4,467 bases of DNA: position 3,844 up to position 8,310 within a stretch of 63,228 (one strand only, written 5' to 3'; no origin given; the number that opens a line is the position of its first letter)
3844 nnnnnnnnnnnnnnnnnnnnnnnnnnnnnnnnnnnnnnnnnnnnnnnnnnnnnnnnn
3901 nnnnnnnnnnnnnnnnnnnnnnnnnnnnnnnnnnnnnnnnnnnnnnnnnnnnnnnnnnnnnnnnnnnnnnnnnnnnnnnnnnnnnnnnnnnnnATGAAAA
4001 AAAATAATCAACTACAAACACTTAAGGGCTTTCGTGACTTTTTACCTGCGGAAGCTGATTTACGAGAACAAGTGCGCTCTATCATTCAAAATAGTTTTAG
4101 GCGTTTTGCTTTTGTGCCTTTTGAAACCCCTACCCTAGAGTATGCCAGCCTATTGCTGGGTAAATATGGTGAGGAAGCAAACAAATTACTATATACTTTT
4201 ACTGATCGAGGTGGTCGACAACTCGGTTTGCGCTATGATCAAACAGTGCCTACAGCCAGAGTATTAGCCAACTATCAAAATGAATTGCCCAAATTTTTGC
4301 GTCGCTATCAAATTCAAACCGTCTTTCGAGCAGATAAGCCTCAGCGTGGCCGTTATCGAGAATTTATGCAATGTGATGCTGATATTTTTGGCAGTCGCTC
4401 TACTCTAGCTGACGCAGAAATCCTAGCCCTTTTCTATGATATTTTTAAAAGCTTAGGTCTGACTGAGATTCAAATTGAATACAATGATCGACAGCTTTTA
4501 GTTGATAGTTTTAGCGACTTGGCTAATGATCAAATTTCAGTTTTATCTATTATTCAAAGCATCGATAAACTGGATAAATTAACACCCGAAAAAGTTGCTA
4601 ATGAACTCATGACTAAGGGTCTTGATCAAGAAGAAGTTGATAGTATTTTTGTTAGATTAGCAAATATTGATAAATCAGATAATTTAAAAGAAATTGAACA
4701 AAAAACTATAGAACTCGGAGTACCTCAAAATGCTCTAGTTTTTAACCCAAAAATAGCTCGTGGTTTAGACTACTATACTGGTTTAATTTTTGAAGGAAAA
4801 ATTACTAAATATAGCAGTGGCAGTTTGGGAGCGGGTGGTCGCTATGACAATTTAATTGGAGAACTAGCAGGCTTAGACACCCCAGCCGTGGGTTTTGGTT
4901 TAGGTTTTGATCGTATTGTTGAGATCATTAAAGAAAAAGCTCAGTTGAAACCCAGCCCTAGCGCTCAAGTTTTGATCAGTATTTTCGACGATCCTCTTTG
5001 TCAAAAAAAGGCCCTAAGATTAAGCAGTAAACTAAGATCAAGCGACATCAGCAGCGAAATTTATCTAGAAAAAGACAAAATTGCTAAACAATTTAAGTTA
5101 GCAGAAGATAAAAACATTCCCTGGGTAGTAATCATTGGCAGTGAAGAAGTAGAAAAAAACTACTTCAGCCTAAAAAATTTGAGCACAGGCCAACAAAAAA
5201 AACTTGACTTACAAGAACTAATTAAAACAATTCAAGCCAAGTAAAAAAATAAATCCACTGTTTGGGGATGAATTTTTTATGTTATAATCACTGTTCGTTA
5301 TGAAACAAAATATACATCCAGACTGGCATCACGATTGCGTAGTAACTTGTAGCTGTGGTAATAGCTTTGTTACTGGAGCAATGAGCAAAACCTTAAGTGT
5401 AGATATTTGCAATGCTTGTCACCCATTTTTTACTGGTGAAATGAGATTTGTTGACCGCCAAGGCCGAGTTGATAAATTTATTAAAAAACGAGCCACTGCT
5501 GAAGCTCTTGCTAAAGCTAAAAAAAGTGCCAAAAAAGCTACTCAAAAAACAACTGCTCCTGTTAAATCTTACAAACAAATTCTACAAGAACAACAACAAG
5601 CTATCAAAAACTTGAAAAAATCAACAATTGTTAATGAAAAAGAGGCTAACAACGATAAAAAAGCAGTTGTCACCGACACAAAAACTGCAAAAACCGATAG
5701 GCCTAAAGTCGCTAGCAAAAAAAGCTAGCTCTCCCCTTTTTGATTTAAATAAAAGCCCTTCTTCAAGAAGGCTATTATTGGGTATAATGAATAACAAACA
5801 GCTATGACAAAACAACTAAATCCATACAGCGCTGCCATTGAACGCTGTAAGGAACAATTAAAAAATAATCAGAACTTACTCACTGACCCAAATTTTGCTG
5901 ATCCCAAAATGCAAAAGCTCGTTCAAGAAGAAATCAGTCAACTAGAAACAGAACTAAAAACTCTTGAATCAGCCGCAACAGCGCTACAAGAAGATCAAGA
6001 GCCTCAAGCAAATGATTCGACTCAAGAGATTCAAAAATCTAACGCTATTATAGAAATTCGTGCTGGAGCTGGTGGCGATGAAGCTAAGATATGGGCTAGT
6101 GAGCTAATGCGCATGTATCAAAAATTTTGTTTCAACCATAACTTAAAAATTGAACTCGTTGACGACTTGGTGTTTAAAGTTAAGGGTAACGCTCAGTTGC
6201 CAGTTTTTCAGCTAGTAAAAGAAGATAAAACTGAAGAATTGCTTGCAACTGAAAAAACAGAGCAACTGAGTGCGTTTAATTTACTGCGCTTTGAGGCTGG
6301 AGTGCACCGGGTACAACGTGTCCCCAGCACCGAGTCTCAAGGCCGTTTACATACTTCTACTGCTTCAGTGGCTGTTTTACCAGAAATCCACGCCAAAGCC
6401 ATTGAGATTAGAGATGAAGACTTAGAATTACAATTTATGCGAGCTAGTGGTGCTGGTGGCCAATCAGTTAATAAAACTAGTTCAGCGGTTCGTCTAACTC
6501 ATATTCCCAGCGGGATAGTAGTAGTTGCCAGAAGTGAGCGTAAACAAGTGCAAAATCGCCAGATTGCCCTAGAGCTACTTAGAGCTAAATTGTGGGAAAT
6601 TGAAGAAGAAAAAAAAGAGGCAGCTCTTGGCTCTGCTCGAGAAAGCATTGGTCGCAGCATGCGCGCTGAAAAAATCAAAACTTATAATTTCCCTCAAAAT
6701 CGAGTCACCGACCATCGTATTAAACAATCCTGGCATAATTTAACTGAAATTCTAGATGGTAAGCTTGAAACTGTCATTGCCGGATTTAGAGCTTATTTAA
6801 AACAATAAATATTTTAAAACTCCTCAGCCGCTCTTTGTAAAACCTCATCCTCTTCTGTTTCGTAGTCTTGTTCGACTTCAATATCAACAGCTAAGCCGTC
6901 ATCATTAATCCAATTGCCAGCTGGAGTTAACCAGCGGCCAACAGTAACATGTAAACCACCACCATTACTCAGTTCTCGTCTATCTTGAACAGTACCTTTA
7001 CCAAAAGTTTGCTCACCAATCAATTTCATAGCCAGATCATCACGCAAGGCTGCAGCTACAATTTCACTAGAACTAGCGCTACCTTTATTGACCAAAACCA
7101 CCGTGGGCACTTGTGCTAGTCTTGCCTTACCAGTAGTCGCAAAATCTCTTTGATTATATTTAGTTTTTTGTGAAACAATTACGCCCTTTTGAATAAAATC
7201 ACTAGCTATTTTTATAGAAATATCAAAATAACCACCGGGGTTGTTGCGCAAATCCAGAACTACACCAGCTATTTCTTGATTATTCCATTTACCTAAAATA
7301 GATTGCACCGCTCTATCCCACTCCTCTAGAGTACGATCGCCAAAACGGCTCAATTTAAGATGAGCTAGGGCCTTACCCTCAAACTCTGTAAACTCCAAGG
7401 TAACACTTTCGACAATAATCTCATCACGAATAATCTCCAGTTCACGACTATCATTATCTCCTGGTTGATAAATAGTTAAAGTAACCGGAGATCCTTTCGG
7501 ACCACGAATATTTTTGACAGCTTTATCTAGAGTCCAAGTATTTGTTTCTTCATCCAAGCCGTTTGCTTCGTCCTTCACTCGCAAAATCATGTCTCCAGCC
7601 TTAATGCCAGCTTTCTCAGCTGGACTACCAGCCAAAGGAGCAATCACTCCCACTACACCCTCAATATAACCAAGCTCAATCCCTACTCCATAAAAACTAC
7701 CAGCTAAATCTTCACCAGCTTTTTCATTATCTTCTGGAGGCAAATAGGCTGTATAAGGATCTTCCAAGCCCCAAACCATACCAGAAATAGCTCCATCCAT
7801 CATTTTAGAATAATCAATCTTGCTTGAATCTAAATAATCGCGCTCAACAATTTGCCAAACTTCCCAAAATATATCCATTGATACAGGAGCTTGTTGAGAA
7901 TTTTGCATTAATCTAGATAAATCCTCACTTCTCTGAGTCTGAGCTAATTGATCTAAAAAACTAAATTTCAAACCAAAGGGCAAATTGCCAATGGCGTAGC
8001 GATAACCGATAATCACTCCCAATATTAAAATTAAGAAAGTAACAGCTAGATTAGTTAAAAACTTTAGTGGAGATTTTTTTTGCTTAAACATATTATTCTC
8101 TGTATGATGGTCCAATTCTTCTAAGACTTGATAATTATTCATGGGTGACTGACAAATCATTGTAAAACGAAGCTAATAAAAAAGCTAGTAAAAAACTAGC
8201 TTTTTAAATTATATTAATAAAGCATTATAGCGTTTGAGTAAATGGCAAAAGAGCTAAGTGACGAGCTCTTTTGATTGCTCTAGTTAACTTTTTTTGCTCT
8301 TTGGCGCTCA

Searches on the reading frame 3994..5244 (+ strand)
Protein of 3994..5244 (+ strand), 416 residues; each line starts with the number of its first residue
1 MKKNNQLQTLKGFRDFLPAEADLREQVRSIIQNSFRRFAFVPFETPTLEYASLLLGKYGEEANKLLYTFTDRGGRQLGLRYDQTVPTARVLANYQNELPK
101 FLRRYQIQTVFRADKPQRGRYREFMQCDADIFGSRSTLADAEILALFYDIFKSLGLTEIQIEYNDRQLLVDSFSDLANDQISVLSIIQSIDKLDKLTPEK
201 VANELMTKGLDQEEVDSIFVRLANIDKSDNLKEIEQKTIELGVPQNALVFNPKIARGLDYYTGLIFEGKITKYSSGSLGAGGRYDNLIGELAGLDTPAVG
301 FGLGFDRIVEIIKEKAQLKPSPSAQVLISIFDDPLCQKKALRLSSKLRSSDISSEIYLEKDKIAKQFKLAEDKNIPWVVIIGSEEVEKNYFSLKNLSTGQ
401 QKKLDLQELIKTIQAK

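Call 54: search_protein_families(library=pfam, proteins=[window:3994-5244:+], max_evalue=0.00001)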
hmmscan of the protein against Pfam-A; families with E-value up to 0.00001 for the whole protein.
window:3994-5244:+ (416 aa): 5 families
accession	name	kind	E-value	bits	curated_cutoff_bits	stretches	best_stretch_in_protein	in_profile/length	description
PF13393.11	tRNA-synt_His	-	1.2e-40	140.2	25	1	12-308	1-308/308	Histidyl-tRNA synthetase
PF03129.25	HGTP_anticodon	-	4.2e-16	59.3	21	1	336-415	14-93/94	Anticodon binding domain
PF00587.30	tRNA-synt_2b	-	3.1e-09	37.6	29.3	1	67-164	1-104/179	tRNA synthetase class II core domain (G, H, P, S and T)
PF00152.25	tRNA-synt_2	-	5.3e-06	26.2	25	0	20-193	21-169/308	tRNA synthetases class II (D, K and N)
PF12745.12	HGTP_anticodon2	-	9.7e-06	25.7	24.4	0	325-414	7-101/261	Anticodon binding domain of tRNAs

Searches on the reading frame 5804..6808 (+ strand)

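Call 54: search_protein_families(library=pfam, proteins=[window:5804-6808:+], max_evalue=0.00001)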
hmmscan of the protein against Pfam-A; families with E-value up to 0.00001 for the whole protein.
window:5804-6808:+ (334 aa): 2 families
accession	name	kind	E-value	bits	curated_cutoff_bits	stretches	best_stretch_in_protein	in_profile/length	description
PF03462.23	PCRF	-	5.9e-37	127.8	24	1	10-189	39-194/194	PCRF domain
PF00472.26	RF-1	-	6.2e-37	126.5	35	1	199-305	4-116/116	RF-1 domain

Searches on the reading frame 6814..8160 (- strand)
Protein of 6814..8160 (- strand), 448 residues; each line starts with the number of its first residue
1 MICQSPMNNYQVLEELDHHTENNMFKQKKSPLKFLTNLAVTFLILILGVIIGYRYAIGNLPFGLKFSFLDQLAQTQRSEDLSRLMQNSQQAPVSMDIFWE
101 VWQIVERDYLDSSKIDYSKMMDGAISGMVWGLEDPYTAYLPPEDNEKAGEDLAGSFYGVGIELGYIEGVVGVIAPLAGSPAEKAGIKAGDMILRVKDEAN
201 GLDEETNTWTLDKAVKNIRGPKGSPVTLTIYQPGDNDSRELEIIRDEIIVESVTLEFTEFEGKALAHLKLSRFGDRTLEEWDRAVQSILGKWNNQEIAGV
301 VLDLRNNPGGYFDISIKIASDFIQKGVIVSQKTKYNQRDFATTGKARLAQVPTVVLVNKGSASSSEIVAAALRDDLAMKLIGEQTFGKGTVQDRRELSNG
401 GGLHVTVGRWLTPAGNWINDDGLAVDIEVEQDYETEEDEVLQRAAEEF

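Call 54: search_protein_families(library=pfam, proteins=[window:6814-8160:-], max_evalue=0.00001)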
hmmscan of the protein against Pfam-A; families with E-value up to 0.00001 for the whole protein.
window:6814-8160:- (448 aa): 5 families
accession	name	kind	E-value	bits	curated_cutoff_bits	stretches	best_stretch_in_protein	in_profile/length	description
PF03572.23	Peptidase_S41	-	1.5e-44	152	24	1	266-429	3-165/165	Peptidase family S41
PF00595.29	PDZ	-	1.7e-09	38.4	23.2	1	157-230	12-80/81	PDZ domain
PF22694.1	CtpB_N-like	-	2.1e-09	38.2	27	1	70-140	13-81/85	Activating protease CtpB N-terminal domain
PF17820.7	PDZ_6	-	6.3e-08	32.7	27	1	174-230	4-52/54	PDZ domain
PF13180.12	PDZ_2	-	2.4e-06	28.2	27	1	160-241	4-78/80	PDZ domain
